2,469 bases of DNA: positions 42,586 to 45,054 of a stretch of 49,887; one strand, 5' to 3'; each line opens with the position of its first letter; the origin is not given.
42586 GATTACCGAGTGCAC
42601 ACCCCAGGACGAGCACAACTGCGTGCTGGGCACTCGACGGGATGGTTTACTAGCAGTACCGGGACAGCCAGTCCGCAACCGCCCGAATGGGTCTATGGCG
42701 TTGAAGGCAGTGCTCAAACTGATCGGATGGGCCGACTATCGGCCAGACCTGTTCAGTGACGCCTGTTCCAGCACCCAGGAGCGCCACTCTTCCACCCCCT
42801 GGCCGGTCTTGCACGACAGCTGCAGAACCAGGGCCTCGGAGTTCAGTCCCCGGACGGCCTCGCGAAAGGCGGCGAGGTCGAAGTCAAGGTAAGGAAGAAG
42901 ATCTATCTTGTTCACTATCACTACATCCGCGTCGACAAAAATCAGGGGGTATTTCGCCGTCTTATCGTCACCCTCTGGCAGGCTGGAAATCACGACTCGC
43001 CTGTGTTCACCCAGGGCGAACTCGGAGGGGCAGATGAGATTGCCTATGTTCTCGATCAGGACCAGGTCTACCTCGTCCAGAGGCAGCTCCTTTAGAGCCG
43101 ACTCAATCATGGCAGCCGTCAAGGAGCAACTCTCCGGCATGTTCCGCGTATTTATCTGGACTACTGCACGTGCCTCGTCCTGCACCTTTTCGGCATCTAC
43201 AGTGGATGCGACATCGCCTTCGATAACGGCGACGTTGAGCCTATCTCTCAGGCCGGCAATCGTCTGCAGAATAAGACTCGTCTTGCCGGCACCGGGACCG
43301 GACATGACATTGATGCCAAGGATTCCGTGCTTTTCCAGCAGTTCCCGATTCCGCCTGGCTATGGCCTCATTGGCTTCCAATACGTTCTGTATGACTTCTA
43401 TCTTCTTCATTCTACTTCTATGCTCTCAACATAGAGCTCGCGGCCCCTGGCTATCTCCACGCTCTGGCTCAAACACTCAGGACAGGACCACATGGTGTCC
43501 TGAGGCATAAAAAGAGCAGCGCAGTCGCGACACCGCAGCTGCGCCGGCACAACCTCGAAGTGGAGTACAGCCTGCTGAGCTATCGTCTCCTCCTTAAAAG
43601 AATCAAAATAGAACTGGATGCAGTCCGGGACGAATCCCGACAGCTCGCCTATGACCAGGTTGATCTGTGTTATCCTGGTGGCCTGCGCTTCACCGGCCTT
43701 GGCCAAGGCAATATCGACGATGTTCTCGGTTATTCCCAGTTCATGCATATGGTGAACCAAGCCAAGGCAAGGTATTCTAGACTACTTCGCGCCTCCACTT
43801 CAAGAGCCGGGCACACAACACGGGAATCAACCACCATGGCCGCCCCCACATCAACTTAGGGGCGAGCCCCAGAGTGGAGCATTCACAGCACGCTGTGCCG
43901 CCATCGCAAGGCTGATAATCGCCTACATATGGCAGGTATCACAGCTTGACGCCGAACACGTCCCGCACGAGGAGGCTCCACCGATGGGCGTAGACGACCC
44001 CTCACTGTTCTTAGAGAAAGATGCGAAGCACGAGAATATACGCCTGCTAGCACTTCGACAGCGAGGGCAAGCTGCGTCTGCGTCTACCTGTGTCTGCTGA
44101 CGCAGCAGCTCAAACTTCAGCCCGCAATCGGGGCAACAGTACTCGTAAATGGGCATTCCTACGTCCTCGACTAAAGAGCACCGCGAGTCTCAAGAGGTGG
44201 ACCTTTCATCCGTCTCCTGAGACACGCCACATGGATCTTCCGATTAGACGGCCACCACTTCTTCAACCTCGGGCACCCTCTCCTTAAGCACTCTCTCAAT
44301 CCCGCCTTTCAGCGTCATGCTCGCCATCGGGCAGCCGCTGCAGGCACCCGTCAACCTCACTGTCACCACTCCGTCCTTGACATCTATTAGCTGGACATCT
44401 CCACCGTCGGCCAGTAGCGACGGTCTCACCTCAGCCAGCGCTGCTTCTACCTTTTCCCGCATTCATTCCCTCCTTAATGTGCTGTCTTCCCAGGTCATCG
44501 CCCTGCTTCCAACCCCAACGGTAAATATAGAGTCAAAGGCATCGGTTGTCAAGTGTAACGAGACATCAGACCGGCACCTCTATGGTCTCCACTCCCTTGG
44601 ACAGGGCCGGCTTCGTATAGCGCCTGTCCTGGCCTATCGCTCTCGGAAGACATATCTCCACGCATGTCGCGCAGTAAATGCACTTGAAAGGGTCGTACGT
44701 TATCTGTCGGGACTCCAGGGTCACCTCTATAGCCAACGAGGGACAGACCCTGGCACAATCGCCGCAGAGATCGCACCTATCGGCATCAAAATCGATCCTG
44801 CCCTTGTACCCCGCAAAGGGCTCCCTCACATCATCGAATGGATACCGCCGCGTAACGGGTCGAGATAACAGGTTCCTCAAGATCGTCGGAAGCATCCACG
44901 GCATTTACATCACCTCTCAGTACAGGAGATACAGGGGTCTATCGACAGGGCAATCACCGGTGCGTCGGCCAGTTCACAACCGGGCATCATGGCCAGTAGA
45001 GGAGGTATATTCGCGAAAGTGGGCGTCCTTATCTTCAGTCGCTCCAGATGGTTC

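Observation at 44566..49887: Ech-type group 4 [NiFe]-hydrogenase whose NuoC-like subunit is fused to a GltD/NfnB-like NAD(P)H oxidoreductase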

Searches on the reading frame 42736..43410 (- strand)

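Call 3: search_protein_families(library=pfam, proteins=[window:42736-43410:-], max_evalue=0.01)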
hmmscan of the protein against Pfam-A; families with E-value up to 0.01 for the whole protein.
window:42736-43410:- (224 aa): 2 families
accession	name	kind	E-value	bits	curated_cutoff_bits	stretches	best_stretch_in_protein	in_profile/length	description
PF02492.25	cobW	-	5.7e-16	59.1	20.7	1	37-196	7-179/180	CobW/HypB/UreG, nucleotide-binding domain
PF03308.22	MeaB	-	0.0011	18.5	23.1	1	33-213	36-231/273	Methylmalonyl Co-A mutase-associated GTPase MeaB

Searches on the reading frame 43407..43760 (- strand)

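Call 3: search_protein_families(library=pfam, proteins=[window:43407-43760:-], max_evalue=0.01)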
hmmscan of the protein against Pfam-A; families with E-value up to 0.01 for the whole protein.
window:43407-43760:- (117 aa): 2 families
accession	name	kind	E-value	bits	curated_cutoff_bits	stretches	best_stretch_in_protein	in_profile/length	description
PF01155.25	HypA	-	8.6e-33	113.1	28.9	1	5-116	1-112/112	Hydrogenase/urease nickel incorporation, metallochaperone, hypA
PF23455.1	DUF7129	-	0.0012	19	30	1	77-108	14-45/45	Domain of unknown function (DUF7129)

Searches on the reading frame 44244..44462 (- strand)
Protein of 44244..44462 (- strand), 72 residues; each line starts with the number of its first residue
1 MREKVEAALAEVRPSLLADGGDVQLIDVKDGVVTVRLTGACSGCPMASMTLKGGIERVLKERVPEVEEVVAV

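Call 3: search_protein_families(library=pfam, proteins=[window:44244-44462:-], max_evalue=0.01)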
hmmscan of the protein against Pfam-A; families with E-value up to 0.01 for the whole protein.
window:44244-44462:- (72 aa): 2 families
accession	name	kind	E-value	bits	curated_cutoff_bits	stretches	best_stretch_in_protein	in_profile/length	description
PF01106.22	NifU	-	9.8e-30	103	27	1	5-70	1-67/67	NifU-like domain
PF01883.24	FeS_assembly_P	-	1e-05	26.1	23.5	1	3-69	2-71/73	Iron-sulfur cluster assembly protein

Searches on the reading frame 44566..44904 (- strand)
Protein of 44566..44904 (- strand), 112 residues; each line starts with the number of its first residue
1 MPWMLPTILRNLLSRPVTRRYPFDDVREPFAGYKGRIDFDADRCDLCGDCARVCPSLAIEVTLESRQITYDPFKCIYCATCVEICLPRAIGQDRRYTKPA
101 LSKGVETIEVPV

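Call 3: search_protein_families(library=pfam, proteins=[window:44566-44904:-], max_evalue=0.01)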
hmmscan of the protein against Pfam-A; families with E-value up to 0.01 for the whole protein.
window:44566-44904:- (112 aa): 12 families
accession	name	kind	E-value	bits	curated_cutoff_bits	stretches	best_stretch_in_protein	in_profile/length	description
PF12838.12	Fer4_7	-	1e-10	42.3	27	2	43-86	1-49/52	4Fe-4S dicluster domain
PF13237.11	Fer4_10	-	1.9e-10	41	25.5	1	38-85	3-52/53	4Fe-4S dicluster domain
PF00037.32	Fer4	-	5.2e-10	39.2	21.1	2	38-60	2-24/24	4Fe-4S binding domain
PF12837.12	Fer4_6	-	1.5e-09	37.7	25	1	37-59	2-24/24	4Fe-4S binding domain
PF13187.11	Fer4_9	-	1.3e-07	32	27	1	43-86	1-48/52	4Fe-4S dicluster domain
PF13183.11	Fer4_8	-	1.1e-06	29.5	27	1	37-56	47-66/68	4Fe-4S dicluster domain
PF12797.12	Fer4_2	-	4.4e-06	26.7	24.5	1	37-56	3-22/22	4Fe-4S binding domain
PF13484.11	Fer4_16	-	3.2e-05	25.1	30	1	43-62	1-20/66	4Fe-4S double cluster binding domain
PF13459.11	Fer4_15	-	6.3e-05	24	22.4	0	37-57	1-21/66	4Fe-4S single cluster domain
PF14697.11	Fer4_21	-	0.0022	18.5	35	1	40-85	4-51/59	4Fe-4S dicluster domain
PF12800.12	Fer4_4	-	0.0037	17.9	24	0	42-55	2-15/17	4Fe-4S binding domain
PF12798.12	Fer4_3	-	0.0046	18.1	27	0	44-56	1-13/15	4Fe-4S binding domain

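Call 4: search_protein_families(library=ncbifam, proteins=[window:44566-44904:-], max_evalue=0.001)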
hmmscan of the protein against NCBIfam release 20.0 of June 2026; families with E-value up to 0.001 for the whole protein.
window:44566-44904:- (112 aa): 54 families (the best 25 are shown)
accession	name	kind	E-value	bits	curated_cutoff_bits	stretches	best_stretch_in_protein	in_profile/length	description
NF006221.0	PRK08348.1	subfamily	2.1e-18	66.3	124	1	3-93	5-95/136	NADH-plastoquinone oxidoreductase subunit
TIGR01971.1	NuoI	subfamily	5.4e-14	51.8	113.05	1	7-96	4-104/121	NADH-quinone oxidoreductase, chain I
NF006076.0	PRK08222.1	equivalog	2e-12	47.3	270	1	15-92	12-92/181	hydrogenase 4 subunit H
NF009053.0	PRK12387.1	subfamily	1.6e-11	44.3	204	1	14-93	11-93/180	formate hydrogenlyase complex iron-sulfur subunit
NF004543.0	PRK05888.2-5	equivalog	4.9e-10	39.2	243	1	2-97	23-122/217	NADH-quinone oxidoreductase subunit NuoI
NF004537.0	PRK05888.1-3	equivalog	6.9e-10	38.8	163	1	9-94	31-134/204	NADH-quinone oxidoreductase subunit NuoI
NF004541.0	PRK05888.2-2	equivalog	1.6e-09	37.9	217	1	17-89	37-110/168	NADH-quinone oxidoreductase subunit NuoI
NF043069.1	T4HPD_activ_SAM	equivalog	2.8e-09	36.8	425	1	34-89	43-96/299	trans-4-hydroxy-L-proline dehydratase activase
NF038196.1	ferrodoxin_EFR1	subfamily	3.3e-09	37.1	75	1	29-93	172-232/242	EFR1 family ferrodoxin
NF043039.1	HgcAB_like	equivalog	6.2e-09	35.9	285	1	33-90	291-349/350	HgcAB-like fusion protein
TIGR04041.1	activase_YjjW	hypoth_equivalog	6.5e-09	35.6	250.2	1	42-105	41-102/276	YjjW family glycine radical enzyme activase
NF040612.1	F420_dehyd_FpoI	exception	1.6e-08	34.5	180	1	8-98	9-107/135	F420H2 dehydrogenase subunit FpoI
TIGR00403.1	ndhI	equivalog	2.4e-08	33.8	302.35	1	12-90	33-119/183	NAD(P)H-quinone oxidoreductase subunit I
NF004540.0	PRK05888.2-1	equivalog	2.7e-08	33.5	215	1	7-62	10-64/139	NADH-quinone oxidoreductase subunit NuoI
NF010590.0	PRK13984.1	equivalog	3.1e-08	32.2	946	1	9-96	18-114/611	putative oxidoreductase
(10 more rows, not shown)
